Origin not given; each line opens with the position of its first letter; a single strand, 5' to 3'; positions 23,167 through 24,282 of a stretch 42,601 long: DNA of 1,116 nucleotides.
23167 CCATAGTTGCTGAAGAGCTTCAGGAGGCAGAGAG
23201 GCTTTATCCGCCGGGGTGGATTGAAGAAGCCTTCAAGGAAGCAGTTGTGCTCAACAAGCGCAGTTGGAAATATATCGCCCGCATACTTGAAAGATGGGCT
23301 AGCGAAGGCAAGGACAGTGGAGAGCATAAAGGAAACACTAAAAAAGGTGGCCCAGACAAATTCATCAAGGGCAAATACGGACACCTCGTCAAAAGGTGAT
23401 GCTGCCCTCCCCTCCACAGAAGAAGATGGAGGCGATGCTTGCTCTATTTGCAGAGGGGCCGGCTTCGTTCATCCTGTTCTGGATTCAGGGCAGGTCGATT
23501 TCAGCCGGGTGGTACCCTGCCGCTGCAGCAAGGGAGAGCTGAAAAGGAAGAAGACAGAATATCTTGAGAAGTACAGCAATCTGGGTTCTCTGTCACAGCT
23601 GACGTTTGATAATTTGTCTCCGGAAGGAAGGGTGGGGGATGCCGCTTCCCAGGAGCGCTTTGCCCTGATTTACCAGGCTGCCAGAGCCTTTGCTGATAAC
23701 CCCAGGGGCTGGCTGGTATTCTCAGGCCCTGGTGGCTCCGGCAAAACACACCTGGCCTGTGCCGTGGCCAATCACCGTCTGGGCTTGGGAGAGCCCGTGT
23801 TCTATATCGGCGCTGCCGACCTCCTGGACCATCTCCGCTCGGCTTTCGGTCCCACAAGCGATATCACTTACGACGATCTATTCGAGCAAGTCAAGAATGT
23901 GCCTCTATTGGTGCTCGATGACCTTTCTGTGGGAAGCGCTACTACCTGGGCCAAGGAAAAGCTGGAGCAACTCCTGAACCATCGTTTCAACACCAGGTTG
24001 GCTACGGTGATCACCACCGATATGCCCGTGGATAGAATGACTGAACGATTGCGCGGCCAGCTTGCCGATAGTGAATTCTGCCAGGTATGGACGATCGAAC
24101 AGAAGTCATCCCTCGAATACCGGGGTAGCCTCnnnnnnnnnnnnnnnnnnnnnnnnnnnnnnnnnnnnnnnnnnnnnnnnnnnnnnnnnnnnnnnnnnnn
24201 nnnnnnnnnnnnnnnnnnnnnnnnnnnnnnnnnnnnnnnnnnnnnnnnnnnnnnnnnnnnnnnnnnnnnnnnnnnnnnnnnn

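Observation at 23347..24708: Helicase-loader gene encoding two complete DnaC/DnaI-like AAA+ modules in one polypeptide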

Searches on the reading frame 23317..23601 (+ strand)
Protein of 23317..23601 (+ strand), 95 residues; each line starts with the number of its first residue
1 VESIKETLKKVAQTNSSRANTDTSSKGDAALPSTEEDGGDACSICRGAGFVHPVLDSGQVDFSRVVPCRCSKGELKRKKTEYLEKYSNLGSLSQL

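Call 36: search_protein_families(library=pfam, proteins=[window:23317-23601:+], max_evalue=10)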
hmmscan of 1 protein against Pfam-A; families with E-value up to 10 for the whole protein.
window:23317-23601:+ (95 aa): 0 families

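Call 37: search_solved_structures(query=window:23317-23601:+, max_evalue=10, show_alignments=2)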
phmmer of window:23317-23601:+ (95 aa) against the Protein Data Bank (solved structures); distinct sequences matched with E-value up to 10: 2.
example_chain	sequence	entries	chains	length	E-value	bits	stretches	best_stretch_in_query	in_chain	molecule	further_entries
9kqp_F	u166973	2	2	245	0.1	16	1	45-82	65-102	Photosystem I reaction center subunit III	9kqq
8htu_F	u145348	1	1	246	0.22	15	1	16-82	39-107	Photosystem I reaction center subunit III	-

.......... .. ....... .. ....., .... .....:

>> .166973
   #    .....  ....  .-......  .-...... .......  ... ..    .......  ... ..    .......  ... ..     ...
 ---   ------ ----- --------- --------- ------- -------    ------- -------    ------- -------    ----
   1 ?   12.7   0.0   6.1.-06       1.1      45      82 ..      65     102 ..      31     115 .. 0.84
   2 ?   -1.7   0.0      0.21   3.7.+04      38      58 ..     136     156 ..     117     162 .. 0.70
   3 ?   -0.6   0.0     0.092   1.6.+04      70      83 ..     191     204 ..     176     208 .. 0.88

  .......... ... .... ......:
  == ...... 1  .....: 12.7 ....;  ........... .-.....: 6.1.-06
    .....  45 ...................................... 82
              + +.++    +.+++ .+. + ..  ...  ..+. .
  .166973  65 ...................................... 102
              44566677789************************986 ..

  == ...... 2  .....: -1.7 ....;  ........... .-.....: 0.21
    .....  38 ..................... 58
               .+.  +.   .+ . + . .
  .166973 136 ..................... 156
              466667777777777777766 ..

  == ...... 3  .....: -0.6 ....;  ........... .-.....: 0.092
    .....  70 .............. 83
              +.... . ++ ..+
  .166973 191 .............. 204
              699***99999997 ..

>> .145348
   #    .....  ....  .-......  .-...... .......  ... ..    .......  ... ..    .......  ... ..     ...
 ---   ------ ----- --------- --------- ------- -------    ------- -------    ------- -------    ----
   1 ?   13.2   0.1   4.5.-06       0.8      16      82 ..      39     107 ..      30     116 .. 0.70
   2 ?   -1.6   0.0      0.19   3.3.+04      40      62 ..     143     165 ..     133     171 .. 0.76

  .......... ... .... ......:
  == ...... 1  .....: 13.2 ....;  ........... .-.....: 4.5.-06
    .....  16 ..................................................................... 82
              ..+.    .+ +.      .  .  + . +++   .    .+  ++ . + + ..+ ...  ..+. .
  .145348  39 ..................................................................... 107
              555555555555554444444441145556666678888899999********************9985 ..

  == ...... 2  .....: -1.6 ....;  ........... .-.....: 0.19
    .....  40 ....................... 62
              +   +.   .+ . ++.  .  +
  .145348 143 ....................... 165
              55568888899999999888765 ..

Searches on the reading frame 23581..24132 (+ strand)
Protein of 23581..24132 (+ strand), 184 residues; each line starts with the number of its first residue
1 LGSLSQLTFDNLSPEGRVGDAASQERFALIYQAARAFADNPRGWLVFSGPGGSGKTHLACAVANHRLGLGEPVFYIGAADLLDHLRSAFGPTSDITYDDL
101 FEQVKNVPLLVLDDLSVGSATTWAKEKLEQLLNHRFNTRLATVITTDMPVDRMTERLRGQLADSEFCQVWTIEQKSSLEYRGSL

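Call 69: predict_structure(alignment_id=A3)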
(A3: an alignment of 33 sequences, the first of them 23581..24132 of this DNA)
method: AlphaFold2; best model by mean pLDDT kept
length: 184 residues; sequences in the alignment: 33
mean_pLDDT: 84.8   pTM: 0.83
mean pLDDT of the five models: 84.8, 82.7, 81.6, 81.5, 80.2
residues with pLDDT >= 90: 87; 70-90: 71; 50-70: 18; < 50: 8
segments of 3 or more residues with pLDDT < 50: 177-184
pLDDT, mean of each block of 10 residues (from residue 1): 77 80 88 96 94 91 95 90 75 70 89 82 87 94 93 89 94 61 37
secondary structure, 60 per line:
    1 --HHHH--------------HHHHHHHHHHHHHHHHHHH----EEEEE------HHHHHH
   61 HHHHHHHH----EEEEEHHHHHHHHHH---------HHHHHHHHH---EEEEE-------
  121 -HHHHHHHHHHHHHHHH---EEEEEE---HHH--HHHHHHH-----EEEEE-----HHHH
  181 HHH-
elements in order: H3-6 H21-39 E44-48 H55-68 E73-77 H78-87 H97-105 E109-113 H122-137 E141-146 H155-161 E167-171 H177-183

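Call 71: fold_search(model_id=the predicted structure, library=pdb)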
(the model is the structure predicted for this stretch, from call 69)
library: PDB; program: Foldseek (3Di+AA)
matches with E <= 10: 1789; with E <= 0.001: 248
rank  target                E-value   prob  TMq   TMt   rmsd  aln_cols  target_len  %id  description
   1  6qem_G                4.3e-10  1.00  0.75  0.59   3.8       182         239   23  E. coli DnaBC complex bound to ssDNA (released 2019-03-06)
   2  3ecc                  1.6e-09  1.00  0.70  0.71   4.5       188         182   25  Crystal structure of the DnaC helicase loader in complex with ADP-BeF3 (released 2008-11-25)
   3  3ec2                  2.0e-09  1.00  0.69  0.72   4.4       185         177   25  Crystal structure of the DnaC helicase loader (released 2008-11-25)
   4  1l8q                  3.0e-09  1.00  0.74  0.44   5.0       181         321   20  CRYSTAL STRUCTURE OF DNA REPLICATION INITIATION FACTOR (released 2002-09-25)
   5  6qel_G                3.8e-09  1.00  0.70  0.58   3.1       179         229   23  E. coli DnaBC apo complex (released 2019-03-06)
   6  2hcb_D                5.3e-09  1.00  0.74  0.44   2.4       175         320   20  Structure of AMPPCP-bound DnaA from Aquifex aeolicus (released 2006-07-25)
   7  6qel_H                7.2e-09  1.00  0.70  0.56   5.1       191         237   22  E. coli DnaBC apo complex (released 2019-03-06)
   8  3r8f_A                7.7e-09  1.00  0.75  0.45   2.5       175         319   21  Replication initiator DnaA bound to AMPPCP and single-stranded DNA (released 2011-09-28)
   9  2hcb_C                1.0e-08  1.00  0.74  0.44   2.5       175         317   21  Structure of AMPPCP-bound DnaA from Aquifex aeolicus (released 2006-07-25)
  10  2w58_A                1.7e-08  1.00  0.70  0.69   3.4       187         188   18  Crystal Structure of the DnaI (released 2009-12-22)
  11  2hcb_B                2.3e-08  1.00  0.73  0.44   2.5       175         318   20  Structure of AMPPCP-bound DnaA from Aquifex aeolicus (released 2006-07-25)
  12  8btg_B                2.8e-08  1.00  0.72  0.41   2.9       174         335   20  Cryo-EM structure of the bacterial replication origin opening basal unwinding system (released 2024-02-14)
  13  8btg_A                3.2e-08  1.00  0.72  0.42   2.7       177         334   19  Cryo-EM structure of the bacterial replication origin opening basal unwinding system (released 2024-02-14)
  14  2w58_B                4.9e-08  1.00  0.68  0.67   4.0       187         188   19  Crystal Structure of the DnaI (released 2009-12-22)
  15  2hcb_A                6.8e-08  1.00  0.76  0.45   2.3       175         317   21  Structure of AMPPCP-bound DnaA from Aquifex aeolicus (released 2006-07-25)
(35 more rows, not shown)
